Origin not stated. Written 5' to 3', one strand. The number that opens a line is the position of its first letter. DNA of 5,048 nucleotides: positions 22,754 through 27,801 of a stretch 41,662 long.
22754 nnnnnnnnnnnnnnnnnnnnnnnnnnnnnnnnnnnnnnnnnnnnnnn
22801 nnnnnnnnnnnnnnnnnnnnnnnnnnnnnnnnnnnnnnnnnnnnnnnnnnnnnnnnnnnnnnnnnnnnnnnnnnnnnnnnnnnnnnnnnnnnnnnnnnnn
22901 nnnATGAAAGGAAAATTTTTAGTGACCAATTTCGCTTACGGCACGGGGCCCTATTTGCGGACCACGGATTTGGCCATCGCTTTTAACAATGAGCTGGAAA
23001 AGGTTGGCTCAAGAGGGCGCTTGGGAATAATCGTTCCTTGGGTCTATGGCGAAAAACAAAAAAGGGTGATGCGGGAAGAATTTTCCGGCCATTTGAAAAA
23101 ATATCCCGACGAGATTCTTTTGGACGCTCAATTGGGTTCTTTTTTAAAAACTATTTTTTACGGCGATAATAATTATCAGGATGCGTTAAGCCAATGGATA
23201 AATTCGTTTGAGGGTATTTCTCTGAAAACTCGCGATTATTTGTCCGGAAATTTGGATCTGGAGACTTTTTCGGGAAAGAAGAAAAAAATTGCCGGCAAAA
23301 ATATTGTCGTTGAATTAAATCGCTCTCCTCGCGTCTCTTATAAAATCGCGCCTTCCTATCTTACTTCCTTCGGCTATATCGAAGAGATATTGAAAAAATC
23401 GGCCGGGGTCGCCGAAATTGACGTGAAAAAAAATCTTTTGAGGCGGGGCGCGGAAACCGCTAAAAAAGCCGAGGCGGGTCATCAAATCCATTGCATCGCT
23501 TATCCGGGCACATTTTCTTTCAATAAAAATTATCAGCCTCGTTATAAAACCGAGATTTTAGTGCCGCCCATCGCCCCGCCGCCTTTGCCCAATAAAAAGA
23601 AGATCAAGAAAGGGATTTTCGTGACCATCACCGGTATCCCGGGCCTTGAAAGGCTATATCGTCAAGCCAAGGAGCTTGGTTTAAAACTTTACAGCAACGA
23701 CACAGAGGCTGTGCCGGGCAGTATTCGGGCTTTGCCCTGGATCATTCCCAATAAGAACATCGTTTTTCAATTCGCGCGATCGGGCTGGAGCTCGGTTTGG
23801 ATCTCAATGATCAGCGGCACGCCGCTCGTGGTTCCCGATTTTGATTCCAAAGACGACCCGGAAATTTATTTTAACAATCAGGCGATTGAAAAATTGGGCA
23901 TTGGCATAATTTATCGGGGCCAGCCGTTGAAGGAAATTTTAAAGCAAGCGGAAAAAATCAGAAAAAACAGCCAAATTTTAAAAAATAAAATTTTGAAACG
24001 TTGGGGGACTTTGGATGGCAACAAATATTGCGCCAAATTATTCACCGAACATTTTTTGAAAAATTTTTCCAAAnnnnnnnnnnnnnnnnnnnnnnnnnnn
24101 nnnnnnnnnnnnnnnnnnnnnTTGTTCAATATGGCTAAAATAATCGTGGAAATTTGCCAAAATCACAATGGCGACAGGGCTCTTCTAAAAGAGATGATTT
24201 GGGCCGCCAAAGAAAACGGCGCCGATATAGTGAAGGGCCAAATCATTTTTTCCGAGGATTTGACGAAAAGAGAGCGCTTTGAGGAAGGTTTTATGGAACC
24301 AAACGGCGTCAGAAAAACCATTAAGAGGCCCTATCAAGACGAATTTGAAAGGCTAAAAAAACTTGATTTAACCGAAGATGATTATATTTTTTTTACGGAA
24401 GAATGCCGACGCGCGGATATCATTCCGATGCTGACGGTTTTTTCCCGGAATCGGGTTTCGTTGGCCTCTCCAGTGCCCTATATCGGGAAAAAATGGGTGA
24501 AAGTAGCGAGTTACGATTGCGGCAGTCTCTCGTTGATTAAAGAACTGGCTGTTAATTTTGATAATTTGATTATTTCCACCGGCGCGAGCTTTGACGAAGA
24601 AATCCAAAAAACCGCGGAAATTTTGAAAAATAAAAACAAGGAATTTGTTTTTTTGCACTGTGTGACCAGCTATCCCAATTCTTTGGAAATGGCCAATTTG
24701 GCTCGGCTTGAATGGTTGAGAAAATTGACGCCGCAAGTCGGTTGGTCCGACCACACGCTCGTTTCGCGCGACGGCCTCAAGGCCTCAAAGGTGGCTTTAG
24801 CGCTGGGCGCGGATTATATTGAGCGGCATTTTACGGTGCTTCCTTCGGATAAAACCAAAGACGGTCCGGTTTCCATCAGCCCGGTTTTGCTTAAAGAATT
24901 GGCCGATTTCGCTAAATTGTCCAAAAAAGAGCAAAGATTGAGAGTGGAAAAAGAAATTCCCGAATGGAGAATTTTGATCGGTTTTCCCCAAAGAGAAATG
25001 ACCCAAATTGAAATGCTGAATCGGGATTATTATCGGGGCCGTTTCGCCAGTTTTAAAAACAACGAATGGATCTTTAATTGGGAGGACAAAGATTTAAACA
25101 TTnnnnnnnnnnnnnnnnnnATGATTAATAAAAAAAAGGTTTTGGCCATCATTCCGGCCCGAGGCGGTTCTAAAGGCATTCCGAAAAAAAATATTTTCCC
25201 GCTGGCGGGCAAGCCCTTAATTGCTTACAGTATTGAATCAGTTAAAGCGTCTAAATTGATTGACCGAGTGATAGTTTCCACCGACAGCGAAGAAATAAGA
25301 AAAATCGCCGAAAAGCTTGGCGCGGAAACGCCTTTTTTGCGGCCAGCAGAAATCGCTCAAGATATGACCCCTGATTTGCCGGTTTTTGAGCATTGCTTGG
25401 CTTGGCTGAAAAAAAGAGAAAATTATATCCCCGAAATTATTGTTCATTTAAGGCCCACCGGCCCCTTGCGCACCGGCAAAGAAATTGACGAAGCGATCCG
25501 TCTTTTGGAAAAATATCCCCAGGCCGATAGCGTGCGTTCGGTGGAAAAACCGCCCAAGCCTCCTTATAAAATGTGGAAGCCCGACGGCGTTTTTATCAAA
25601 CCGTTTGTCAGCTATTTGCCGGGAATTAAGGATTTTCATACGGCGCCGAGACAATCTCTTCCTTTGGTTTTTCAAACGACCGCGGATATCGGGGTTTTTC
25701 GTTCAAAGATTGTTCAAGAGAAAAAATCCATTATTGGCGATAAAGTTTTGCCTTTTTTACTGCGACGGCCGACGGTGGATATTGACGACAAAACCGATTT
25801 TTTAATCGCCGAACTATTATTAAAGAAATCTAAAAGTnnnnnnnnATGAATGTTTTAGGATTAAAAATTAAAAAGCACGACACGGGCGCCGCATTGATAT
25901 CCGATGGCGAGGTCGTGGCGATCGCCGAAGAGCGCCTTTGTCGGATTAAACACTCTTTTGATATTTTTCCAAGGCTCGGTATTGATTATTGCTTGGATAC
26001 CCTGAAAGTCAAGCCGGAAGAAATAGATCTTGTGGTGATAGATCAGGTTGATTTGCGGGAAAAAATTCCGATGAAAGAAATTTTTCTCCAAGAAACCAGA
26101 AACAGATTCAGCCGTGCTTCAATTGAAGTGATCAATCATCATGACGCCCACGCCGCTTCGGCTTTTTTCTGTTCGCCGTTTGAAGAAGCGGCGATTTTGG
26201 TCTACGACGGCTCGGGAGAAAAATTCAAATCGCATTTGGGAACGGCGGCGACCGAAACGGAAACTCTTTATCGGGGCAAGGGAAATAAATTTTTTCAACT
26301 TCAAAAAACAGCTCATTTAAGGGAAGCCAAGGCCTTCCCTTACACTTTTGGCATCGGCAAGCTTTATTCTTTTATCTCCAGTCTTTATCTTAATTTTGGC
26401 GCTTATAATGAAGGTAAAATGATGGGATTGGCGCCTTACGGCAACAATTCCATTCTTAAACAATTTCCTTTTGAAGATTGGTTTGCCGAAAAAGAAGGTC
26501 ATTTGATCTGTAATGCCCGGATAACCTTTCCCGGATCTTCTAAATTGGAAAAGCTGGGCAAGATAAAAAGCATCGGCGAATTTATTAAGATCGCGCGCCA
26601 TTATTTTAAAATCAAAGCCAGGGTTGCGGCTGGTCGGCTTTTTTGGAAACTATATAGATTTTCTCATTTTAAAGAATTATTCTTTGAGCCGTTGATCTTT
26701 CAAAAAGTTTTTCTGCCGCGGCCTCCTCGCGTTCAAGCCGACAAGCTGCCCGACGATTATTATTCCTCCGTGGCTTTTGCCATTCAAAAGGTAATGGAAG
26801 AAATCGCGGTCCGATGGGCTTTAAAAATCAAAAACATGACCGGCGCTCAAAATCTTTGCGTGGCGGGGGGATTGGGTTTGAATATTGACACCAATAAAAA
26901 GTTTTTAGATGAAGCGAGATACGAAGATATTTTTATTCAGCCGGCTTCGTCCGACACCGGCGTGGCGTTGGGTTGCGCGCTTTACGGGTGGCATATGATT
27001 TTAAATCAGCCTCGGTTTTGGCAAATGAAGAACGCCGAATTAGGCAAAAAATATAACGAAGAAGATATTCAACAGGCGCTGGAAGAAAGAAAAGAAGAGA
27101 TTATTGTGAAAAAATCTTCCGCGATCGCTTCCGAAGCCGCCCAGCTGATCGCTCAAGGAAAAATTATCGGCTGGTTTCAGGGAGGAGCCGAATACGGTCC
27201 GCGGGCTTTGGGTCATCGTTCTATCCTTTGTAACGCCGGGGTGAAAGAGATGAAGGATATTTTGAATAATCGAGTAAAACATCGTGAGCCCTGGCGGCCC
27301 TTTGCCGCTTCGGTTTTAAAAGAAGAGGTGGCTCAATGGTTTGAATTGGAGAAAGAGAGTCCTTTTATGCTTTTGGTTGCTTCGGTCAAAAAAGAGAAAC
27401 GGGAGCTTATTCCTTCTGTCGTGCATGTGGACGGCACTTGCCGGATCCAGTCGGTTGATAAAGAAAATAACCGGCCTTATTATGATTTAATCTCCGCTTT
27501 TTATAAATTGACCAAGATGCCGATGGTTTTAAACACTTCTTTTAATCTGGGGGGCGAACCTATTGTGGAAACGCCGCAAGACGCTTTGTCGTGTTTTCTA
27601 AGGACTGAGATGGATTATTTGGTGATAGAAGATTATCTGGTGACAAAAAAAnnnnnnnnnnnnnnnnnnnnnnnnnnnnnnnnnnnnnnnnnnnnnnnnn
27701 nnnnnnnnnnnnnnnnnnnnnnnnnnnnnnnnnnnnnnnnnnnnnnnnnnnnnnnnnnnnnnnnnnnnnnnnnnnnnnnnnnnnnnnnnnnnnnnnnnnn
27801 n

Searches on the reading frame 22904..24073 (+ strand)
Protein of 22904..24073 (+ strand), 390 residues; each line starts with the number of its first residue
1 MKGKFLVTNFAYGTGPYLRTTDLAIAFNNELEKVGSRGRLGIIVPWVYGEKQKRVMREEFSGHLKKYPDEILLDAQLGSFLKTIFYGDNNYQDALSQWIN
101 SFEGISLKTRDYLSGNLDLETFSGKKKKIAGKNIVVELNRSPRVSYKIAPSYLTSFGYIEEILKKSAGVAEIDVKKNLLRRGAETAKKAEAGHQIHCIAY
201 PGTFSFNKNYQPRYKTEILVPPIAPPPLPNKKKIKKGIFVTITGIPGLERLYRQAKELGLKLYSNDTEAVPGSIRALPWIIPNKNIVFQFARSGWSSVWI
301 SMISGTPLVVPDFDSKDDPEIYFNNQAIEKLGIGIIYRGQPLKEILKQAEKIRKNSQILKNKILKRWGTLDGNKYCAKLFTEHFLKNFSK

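Call 6: search_protein_families(library=pfam, proteins=[window:22904-24073:+], max_evalue=0.01)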
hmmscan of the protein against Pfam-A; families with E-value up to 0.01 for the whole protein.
window:22904-24073:+ (390 aa): 0 families

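Call 41: search_protein_families(library=ncbifam, proteins=[window:22904-24073:+], max_evalue=0.001)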
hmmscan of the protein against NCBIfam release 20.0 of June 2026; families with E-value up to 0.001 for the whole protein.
window:22904-24073:+ (390 aa): 0 families

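Call 78: search_solved_structures(query=window:22904-24073:+, max_evalue=10)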
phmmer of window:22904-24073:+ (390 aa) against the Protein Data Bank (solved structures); distinct sequences matched with E-value up to 10: 2.
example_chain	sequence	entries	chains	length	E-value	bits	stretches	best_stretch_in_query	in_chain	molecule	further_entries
3hl3_A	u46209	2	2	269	0.27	13.3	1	78-186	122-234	Glucose-1-phosphate thymidylyltransferase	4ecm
3hbf_A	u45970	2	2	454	0.79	11.8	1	283-365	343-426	Flavonoid 3-O-glucosyltransferase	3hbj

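Call 79: find_homologous_proteins(query=window:22904-24073:+, max_evalue=0.00001)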
Query window:22904-24073:+ (390 aa): 410 proteins with E <= 0.00001 among 6797 candidates; the best 120 are listed.
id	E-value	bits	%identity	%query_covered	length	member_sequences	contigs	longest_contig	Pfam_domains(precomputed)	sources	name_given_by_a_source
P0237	2.2e-261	884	100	100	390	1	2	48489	-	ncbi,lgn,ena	-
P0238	3.4e-212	722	80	100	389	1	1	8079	-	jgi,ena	-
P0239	5.2e-209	712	80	100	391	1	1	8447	-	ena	-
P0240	3.2e-170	584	66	99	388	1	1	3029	-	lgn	-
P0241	4.9e-170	584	66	98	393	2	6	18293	-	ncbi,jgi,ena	ncbi:MAG TPA: hypothetical protein VJC04_01105 [Candidatus Paceibacterota bacterium]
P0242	4.8e-165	567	66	98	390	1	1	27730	-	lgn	-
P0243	1.6e-164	566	64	98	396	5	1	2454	-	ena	-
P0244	4.7e-164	564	65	98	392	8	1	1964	-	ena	-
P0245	8.0e-164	563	64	98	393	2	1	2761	-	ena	-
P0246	1.5e-162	559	64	98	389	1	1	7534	-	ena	-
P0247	3.3e-162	558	65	98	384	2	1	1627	-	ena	-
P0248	5.3e-160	551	62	98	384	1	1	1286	-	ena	-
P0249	2.2e-158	545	62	99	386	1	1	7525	-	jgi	-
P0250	2.4e-158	545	61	98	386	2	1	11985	-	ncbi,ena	-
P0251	2.5e-158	545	62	98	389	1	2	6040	-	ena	-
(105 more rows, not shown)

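Call 87: predict_structure(alignment_id=A5)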
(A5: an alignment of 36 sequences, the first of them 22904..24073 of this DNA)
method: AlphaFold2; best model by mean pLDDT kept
length: 390 residues; sequences in the alignment: 36
mean_pLDDT: 93.6   pTM: 0.90
mean pLDDT of the five models: 93.6, 93.5, 91.1, 90.7, 90.1
residues with pLDDT >= 90: 335; 70-90: 48; 50-70: 7; < 50: 0
segments of 3 or more residues with pLDDT < 50: none
pLDDT, mean of each block of 10 residues (from residue 1): 93 87 97 82 95 92 95 97 77 93 96 98 96 97 93 97 97 96 97 97 96 97 93 96 79 92 90 91 96 93 96 92 97 95 95 98 98 97 90
secondary structure, 60 per line:
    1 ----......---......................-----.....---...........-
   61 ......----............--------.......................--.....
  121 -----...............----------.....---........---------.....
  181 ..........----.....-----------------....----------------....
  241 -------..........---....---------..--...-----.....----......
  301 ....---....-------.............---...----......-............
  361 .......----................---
elements in order: E5-10 H14-35 E41-45 H49-59 H61-66 E71-74 H75-82 H91-113 E116-120 E126-130 E134-140 E151-155 H159-166 H176-190 E195-199 E217-220 E237-240 H248-257 E261-264 E286-290 H295-304 E308-311 H319-331 E335-337 H342-347 H349-367 H372-387

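Call 89: fold_search(model_id=the predicted structure, library=pdb)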
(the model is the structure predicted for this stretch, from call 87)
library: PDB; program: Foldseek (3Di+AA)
matches with E <= 10: 1186; with E <= 0.001: 199
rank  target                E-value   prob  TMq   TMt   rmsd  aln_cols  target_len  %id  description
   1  6llw_A                8.9e-10  1.00  0.61  0.56   6.5       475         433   11  Crystal Structure of Fagopyrum esculentum M UGT708C1 complexed with UDP (released 2020-08-05)
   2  3otg                  1.8e-09  1.00  0.54  0.54   7.8       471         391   11  Crystal Structure of CalG1, Calicheamicin Glycostyltransferase, TDP bound form (released 2010-12-15)
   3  7va8_A                2.2e-09  1.00  0.59  0.52   6.8       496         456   12  Crystal structure of MiCGT (released 2022-07-06)
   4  5du2_B                2.3e-09  1.00  0.54  0.56   7.1       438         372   11  Structural analysis of EspG2 glycosyltransferase (released 2015-10-14)
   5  2acv_B                2.6e-09  1.00  0.54  0.48   7.8       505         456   13  Crystal Structure of Medicago truncatula UGT71G1 (released 2005-11-15)
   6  6lfz_B                2.8e-09  1.00  0.58  0.53   6.8       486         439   14  Crystal structure of SbCGTb in complex with UDPG (released 2020-11-18)
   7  6lg0_F                3.3e-09  1.00  0.57  0.51   6.9       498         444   13  Crystal structure of SbCGTa in complex with UDP (released 2020-11-18)
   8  6llg_A                4.6e-09  1.00  0.58  0.53   6.5       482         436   10  Crystal Structure of Fagopyrum esculentum M UGT708C1 (released 2020-09-09)
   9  6llw_B                4.9e-09  1.00  0.57  0.53   6.7       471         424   11  Crystal Structure of Fagopyrum esculentum M UGT708C1 complexed with UDP (released 2020-08-05)
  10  7yp6_A                4.9e-09  1.00  0.54  0.51   8.2       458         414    9  Crystal structure of elaiophylin glycosyltransferase in complex with UDP (released 2022-11-02)
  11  8sfy                  5.8e-09  1.00  0.58  0.54   6.9       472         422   12  Crystal structure of TuUGT202A2 (Tetur22g00270) in complex with UDP-glucose (released 2023-09-13)
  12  6lg0_C                6.1e-09  1.00  0.56  0.51   7.2       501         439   12  Crystal structure of SbCGTa in complex with UDP (released 2020-11-18)
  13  6jem_B                8.1e-09  1.00  0.59  0.54   6.7       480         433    9  Structure of Phytolacca americana UGT2 complexed with UDP-2fluoro-glucose and resveratrol (released 2020-03-11)
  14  3d0r_A                8.1e-09  1.00  0.52  0.54  10.7       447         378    9  Crystal structure of calG3 from Micromonospora echinospora determined in space group P2(1) (released 2008-06-24)
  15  6lfn_A                8.6e-09  1.00  0.58  0.52   7.1       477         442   13  Crystal structure of LpCGTb (released 2020-11-18)
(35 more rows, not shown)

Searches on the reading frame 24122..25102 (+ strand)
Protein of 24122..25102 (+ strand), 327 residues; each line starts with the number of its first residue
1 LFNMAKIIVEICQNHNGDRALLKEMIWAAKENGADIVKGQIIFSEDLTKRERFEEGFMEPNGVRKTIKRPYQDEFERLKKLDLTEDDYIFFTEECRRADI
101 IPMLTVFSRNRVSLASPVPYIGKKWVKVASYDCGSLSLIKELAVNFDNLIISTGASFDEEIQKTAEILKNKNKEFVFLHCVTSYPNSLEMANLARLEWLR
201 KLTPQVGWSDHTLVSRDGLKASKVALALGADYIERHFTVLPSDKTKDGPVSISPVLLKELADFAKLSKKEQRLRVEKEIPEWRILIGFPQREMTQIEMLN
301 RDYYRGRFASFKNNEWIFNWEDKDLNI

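Call 7: search_protein_families(library=pfam, proteins=[window:24122-25102:+], max_evalue=0.01)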
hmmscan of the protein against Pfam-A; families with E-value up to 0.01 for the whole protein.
window:24122-25102:+ (327 aa): 1 family
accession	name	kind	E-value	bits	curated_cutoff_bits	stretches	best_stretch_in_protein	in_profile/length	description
PF03102.20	NeuB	-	5.6e-44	150.9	22.1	1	25-262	1-227/241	NeuB family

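Call 41: search_protein_families(library=ncbifam, proteins=[window:24122-25102:+], max_evalue=0.001)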
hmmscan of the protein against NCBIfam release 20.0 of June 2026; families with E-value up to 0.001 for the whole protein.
window:24122-25102:+ (327 aa): 2 families
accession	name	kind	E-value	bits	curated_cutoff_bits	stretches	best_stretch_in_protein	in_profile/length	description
TIGR03569.1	NeuB_NnaB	equivalog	6.4e-40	137.2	399.65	1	7-264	3-251/329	N-acetylneuraminate synthase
TIGR03586.1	PseI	equivalog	2.1e-33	115.9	340.25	1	6-265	3-251/327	pseudaminic acid synthase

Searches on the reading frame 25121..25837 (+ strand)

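Call 7: search_protein_families(library=pfam, proteins=[window:25121-25837:+], max_evalue=0.01)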
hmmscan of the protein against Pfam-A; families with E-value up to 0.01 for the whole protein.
window:25121-25837:+ (239 aa): 3 families
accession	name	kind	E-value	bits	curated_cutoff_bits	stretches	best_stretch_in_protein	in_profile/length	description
PF02348.25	CTP_transf_3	-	8e-24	85.1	22.6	1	9-140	2-125/217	Cytidylyltransferase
PF12804.13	NTP_transf_3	-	0.00053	20.6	27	1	22-69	15-61/160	MobA-like NTP transferase domain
PF01128.25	IspD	-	0.0056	16.9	27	1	7-66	1-63/221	2-C-methyl-D-erythritol 4-phosphate cytidylyltransferase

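Call 41: search_protein_families(library=ncbifam, proteins=[window:25121-25837:+], max_evalue=0.001)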
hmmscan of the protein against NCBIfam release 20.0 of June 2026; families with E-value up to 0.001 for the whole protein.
window:25121-25837:+ (239 aa): 7 families
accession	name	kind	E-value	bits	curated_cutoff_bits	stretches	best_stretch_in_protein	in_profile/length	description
TIGR03584.1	PseF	equivalog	7.2e-43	146.8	205.7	1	8-235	1-221/222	pseudaminic acid cytidylyltransferase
NF003950.0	PRK05450.1-3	subfamily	2.9e-13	49.7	234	1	6-139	2-127/248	3-deoxy-manno-octulosonate cytidylyltransferase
NF003952.0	PRK05450.1-5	subfamily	9.2e-13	47.9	193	1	6-70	2-66/250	3-deoxy-manno-octulosonate cytidylyltransferase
NF009905.0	PRK13368.1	subfamily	5.2e-12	45.6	255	1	6-69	2-65/243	3-deoxy-manno-octulosonate cytidylyltransferase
NF003948.0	PRK05450.1-1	equivalog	1.2e-08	34.5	281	1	3-70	2-68/248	3-deoxy-manno-octulosonate cytidylyltransferase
TIGR00466.1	kdsB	equivalog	2.8e-08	33.5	155.2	1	8-70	4-65/241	3-deoxy-manno-octulosonate cytidylyltransferase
TIGR00453.1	ispD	equivalog_domain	7.3e-05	22.3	181.3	1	9-69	2-65/219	2-C-methyl-D-erythritol 4-phosphate cytidylyltransferase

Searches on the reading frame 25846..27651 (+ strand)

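Call 7: search_protein_families(library=pfam, proteins=[window:25846-27651:+], max_evalue=0.01)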
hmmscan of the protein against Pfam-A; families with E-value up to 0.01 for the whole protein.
window:25846-27651:+ (602 aa): 2 families
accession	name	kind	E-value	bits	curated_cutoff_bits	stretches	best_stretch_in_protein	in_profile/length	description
PF16861.10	Carbam_trans_C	-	1.1e-71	240.3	27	1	432-601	1-170/170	Carbamoyltransferase C-terminus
PF02543.21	Carbam_trans_N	-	1.1e-39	137.3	24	3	304-379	274-346/346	Carbamoyltransferase N-terminus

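Call 41: search_protein_families(library=ncbifam, proteins=[window:25846-27651:+], max_evalue=0.001)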
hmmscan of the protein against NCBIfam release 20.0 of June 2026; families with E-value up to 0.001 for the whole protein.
window:25846-27651:+ (602 aa): 2 families
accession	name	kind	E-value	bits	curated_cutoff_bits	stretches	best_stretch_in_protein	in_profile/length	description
NF041651.1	nodul_NodU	equivalog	1e-45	156.6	1000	1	299-573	267-529/556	nodulation protein NodU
TIGR00143.1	hypF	equivalog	0.00027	19.2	466.1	0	421-596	188-349/741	carbamoyltransferase HypF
